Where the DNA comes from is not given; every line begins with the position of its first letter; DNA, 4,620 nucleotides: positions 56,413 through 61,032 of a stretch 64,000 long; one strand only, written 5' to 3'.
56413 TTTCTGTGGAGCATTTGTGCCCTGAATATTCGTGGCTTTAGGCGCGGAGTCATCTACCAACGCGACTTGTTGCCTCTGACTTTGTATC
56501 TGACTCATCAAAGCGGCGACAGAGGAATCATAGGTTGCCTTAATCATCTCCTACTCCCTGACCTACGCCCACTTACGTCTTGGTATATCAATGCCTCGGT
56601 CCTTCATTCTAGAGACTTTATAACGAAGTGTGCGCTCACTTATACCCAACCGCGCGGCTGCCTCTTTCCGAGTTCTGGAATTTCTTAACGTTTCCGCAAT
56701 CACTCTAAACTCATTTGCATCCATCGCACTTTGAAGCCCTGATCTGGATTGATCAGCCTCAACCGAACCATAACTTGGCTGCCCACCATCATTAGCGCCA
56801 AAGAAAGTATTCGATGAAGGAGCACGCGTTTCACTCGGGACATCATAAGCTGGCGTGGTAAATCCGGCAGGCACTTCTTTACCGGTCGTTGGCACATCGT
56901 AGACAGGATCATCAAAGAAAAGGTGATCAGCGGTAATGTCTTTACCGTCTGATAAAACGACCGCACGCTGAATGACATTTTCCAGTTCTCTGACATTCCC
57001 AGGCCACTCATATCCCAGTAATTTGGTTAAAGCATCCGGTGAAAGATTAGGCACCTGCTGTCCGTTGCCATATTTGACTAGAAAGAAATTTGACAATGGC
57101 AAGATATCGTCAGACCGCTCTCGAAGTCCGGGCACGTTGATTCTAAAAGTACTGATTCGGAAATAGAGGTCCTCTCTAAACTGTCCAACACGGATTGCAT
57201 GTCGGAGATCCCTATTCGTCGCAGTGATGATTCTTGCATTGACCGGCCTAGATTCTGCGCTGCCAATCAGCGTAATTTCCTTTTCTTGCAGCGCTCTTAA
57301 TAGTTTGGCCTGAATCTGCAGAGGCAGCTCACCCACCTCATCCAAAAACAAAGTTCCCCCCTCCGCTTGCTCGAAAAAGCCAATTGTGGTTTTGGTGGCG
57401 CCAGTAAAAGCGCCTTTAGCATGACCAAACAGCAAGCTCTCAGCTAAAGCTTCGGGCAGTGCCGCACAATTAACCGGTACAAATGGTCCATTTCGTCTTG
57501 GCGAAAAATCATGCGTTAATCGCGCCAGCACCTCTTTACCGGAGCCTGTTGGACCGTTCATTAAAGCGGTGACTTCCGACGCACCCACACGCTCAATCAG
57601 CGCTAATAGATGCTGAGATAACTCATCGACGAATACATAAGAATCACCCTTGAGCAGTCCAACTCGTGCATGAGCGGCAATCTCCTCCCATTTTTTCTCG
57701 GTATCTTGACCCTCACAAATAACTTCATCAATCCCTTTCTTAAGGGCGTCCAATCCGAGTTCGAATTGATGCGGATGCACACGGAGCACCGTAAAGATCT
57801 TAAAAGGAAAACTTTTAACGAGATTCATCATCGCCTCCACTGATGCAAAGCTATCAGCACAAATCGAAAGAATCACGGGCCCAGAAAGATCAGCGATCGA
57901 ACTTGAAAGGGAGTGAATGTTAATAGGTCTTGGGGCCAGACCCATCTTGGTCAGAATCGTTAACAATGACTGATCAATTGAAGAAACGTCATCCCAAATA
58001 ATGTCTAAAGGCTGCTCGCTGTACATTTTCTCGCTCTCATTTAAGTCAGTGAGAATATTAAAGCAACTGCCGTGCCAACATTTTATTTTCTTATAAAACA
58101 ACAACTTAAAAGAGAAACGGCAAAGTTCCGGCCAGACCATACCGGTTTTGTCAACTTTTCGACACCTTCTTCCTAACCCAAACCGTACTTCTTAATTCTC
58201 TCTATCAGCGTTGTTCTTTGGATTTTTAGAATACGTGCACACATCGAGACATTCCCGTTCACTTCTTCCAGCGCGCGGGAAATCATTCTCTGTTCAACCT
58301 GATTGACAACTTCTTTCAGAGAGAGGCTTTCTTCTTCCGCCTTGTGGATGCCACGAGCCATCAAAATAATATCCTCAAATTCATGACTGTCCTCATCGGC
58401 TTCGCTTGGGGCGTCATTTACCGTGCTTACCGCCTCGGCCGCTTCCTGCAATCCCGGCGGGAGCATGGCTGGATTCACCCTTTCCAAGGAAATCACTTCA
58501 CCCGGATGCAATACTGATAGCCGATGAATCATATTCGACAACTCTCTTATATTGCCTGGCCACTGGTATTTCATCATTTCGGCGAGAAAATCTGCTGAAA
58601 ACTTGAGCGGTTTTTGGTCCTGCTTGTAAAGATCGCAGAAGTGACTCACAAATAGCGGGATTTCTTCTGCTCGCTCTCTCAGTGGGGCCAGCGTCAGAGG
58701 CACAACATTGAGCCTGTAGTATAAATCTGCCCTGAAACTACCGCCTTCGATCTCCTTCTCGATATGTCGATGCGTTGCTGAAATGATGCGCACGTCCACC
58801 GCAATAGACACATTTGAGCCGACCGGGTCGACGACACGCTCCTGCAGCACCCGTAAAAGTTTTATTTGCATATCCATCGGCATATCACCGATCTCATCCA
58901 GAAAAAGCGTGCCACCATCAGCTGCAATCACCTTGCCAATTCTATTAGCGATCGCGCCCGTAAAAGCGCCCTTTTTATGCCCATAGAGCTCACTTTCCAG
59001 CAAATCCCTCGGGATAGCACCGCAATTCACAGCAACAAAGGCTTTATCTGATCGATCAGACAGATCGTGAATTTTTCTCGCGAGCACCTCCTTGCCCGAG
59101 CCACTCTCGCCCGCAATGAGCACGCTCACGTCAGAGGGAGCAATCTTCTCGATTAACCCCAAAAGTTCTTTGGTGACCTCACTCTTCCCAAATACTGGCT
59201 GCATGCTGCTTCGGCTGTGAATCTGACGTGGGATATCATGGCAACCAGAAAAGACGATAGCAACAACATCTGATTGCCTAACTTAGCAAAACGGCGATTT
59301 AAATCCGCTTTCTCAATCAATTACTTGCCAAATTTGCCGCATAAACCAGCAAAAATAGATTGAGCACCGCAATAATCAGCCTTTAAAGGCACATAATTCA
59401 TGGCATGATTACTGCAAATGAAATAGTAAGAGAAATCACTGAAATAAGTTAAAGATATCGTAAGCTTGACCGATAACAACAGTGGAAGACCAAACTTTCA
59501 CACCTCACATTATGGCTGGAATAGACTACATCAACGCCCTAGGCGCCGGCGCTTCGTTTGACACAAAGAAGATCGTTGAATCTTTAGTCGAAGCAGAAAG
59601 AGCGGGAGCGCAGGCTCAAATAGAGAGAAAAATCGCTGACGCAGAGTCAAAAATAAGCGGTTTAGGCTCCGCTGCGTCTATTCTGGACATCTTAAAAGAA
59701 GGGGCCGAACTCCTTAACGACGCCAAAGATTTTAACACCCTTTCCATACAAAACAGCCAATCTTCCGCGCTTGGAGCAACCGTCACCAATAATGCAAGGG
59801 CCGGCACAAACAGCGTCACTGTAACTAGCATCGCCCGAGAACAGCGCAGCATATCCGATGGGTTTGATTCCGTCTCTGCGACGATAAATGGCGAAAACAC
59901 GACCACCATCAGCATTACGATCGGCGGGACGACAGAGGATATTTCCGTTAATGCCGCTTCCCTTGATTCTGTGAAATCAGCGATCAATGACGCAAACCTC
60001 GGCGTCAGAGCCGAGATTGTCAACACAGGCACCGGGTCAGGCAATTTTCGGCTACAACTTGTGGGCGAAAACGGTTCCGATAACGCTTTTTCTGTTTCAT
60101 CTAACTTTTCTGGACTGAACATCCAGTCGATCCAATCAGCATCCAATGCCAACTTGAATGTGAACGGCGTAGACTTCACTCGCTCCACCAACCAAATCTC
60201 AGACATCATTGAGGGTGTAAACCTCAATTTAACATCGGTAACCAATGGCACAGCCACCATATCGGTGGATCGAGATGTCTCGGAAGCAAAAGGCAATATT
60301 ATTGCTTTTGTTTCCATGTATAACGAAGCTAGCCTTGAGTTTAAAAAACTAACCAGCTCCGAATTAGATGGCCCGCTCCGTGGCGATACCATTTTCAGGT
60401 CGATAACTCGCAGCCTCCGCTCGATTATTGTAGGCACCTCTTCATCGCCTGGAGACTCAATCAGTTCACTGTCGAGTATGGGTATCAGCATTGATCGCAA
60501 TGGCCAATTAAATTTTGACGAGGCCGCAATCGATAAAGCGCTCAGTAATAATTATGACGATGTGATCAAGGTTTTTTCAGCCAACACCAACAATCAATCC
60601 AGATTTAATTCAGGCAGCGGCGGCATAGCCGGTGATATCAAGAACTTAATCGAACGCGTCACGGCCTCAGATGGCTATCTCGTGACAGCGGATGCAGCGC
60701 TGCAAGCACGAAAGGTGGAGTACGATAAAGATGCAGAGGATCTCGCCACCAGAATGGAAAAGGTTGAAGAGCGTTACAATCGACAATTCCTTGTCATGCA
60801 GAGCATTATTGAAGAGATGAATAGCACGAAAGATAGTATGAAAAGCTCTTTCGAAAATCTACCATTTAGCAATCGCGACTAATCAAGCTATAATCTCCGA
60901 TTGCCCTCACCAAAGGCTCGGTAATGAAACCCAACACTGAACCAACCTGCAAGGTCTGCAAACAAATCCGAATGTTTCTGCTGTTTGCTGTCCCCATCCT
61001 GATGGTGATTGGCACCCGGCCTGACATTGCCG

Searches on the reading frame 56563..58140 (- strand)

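Call 6: search_protein_families(library=ncbifam, proteins=[window:56563-58140:-], max_evalue=0.01)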
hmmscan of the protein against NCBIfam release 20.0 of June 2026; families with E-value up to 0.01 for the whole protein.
window:56563-58140:- (525 aa): 28 families (the best 25 are shown)
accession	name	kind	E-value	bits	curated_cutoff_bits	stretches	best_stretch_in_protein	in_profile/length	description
NF003451.0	PRK05022.1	equivalog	4.1e-91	306.2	476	1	164-498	188-494/512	nitric oxide reductase transcriptional regulator NorR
NF050807.1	TransRegFlbDCaul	equivalog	1.2e-89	301.3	750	2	127-413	83-367/454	sigma-54-dependent transcriptional regulator FlbD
TIGR01817.1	nifA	equivalog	1.5e-89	301.2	528.85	1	172-512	202-527/534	nif-specific transcriptional activator NifA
NF038308.1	RNA_repair_RtcR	equivalog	2e-89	300.9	650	1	176-502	190-501/530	RNA repair transcriptional activator RtcR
TIGR02915.1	PEP_resp_reg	equivalog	3.9e-87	292.9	502.6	1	172-411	145-386/445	PEP-CTERM-box response regulator transcription factor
NF041552.1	TF_PrdR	equivalog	4.5e-85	286.1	795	1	180-407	281-510/577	sigma-54 dependent transcriptional regulator PrdR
NF008469.0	PRK11361.1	equivalog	8.1e-82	275.3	714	1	182-407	159-386/461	acetoacetate metabolism transcriptional regulator AtoC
TIGR01818.1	ntrC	equivalog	5.1e-80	269.5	558.6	1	176-509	144-460/463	nitrogen regulation protein NR(I)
NF049963.1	RespRegFlgRCampy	domain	1.7e-73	247.9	750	1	173-410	141-380/429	fla regulon two-component system response regulator FlgR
NF007689.0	PRK10365.1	equivalog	6.3e-71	239.4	760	1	94-405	82-380/441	sigma-54-dependent response regulator transcription factor ZraR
NF041906.1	V4R_TF_MobR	exception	1.7e-69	234.8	999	1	178-408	244-477/544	phenol degradation transcriptional regulator MobR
NF011695.0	PRK15115.1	equivalog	2.3e-69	234.3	763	1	176-399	145-370/445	two-component system response regulator GlrR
NF011958.0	PRK15429.1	equivalog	6e-69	233.4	830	1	177-400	390-615/692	formate hydrogenlyase transcriptional activator FlhA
TIGR02329.1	propionate_PrpR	equivalog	3.7e-68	230.5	499.2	1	175-397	221-450/526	propionate catabolism operon regulatory protein PrpR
TIGR02974.1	phageshock_pspF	equivalog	2e-67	227.8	443.55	1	182-509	15-333/336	phage shock protein operon transcriptional activator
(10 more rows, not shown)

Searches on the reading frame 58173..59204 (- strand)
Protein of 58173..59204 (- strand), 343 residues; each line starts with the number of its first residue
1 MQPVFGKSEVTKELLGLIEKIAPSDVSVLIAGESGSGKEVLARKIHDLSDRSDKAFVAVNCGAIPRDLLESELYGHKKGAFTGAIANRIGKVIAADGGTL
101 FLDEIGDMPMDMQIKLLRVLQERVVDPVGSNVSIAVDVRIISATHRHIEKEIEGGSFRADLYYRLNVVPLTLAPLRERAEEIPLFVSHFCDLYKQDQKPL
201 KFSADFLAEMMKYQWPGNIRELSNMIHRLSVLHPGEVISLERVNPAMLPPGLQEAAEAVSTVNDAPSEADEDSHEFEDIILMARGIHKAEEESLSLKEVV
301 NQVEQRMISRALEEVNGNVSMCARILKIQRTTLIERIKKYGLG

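Call 6: search_protein_families(library=ncbifam, proteins=[window:58173-59204:-], max_evalue=0.01)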
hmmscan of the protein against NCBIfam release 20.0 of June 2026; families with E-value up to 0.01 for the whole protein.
window:58173-59204:- (343 aa): 30 families (the best 25 are shown)
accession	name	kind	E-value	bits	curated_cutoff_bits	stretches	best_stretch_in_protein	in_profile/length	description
NF041552.1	TF_PrdR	equivalog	8.9e-104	347.9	795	2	3-248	268-515/577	sigma-54 dependent transcriptional regulator PrdR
TIGR02915.1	PEP_resp_reg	equivalog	5.9e-99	331.9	502.6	2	4-241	141-380/445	PEP-CTERM-box response regulator transcription factor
TIGR01818.1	ntrC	equivalog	1.2e-96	324.3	558.6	1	3-339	135-462/463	nitrogen regulation protein NR(I)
NF003451.0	PRK05022.1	equivalog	1e-95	321.4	476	1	4-342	192-510/512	nitric oxide reductase transcriptional regulator NorR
TIGR01817.1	nifA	equivalog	1e-94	318.3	528.85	1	4-341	198-528/534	nif-specific transcriptional activator NifA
NF038308.1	RNA_repair_RtcR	equivalog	5.4e-91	306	650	1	6-341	184-517/530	RNA repair transcriptional activator RtcR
NF050807.1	TransRegFlbDCaul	equivalog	5.6e-91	305.7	750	1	7-340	123-438/454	sigma-54-dependent transcriptional regulator FlbD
NF011695.0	PRK15115.1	equivalog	2.4e-89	300.1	763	1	5-246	138-381/445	two-component system response regulator GlrR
NF008469.0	PRK11361.1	equivalog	6.4e-89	298.8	714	2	12-282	153-423/461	acetoacetate metabolism transcriptional regulator AtoC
NF041946.1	LuxO_transreg_Vib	equivalog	6.4e-85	285.7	800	1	4-340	135-460/463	quorum-sensing sigma-54 dependent transcriptional regulator LuxO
NF007689.0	PRK10365.1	equivalog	2.2e-84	283.8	760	1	5-243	142-381/441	sigma-54-dependent response regulator transcription factor ZraR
NF011958.0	PRK15429.1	equivalog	3.4e-81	273.8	830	1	4-257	381-636/692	formate hydrogenlyase transcriptional activator FlhA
NF041906.1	V4R_TF_MobR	exception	9.1e-80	268.7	999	1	5-340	235-544/544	phenol degradation transcriptional regulator MobR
TIGR02329.1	propionate_PrpR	equivalog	3.7e-79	266.7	499.2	1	4-338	214-525/526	propionate catabolism operon regulatory protein PrpR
NF049963.1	RespRegFlgRCampy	domain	5.4e-77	259.5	750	1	5-240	137-374/429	fla regulon two-component system response regulator FlgR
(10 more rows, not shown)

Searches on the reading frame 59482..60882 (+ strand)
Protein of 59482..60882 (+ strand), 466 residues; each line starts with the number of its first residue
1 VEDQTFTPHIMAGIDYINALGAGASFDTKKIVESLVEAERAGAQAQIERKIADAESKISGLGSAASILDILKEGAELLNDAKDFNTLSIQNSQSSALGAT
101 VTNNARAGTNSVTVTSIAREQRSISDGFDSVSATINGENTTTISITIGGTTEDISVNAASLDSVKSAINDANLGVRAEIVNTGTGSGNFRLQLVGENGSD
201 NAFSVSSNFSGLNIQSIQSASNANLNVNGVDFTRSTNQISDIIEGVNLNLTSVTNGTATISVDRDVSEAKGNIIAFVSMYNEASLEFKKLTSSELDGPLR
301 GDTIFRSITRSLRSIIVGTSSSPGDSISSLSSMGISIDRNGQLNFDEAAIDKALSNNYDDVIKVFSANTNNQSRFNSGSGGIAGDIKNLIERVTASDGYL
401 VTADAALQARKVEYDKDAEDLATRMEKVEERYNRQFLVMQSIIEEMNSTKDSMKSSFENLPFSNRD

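Call 6: search_protein_families(library=ncbifam, proteins=[window:59482-60882:+], max_evalue=0.01)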
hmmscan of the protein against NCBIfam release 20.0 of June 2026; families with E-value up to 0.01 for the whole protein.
window:59482-60882:+ (466 aa): 7 families
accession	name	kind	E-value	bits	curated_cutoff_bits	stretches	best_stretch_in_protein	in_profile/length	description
NF005955.1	PRK08032.1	equivalog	1.1e-53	182.8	387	1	17-457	4-464/465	flagellar filament capping protein FliD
NF005188.0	PRK06664.1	equivalog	1.5e-33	116.1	469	2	214-455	384-653/661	flagellar hook-associated protein FliD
NF009400.1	PRK12765.1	equivalog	4.5e-33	114.7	448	2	216-372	248-403/596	flagellar filament capping protein FliD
NF006435.1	PRK08724.1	equivalog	2.8e-31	109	580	2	207-453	426-667/672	flagellar filament capping protein FliD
NF006282.1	PRK08453.1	equivalog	4.1e-25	88.3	500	2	211-444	424-663/673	flagellar filament capping protein FliD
NF005833.0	PRK07737.1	equivalog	6e-23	81.7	444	2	297-450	329-489/501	flagellar hook-associated protein 2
NF005281.0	PRK06798.1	equivalog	1.7e-20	73.5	375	1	86-454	80-431/440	flagellar hook-associated protein 2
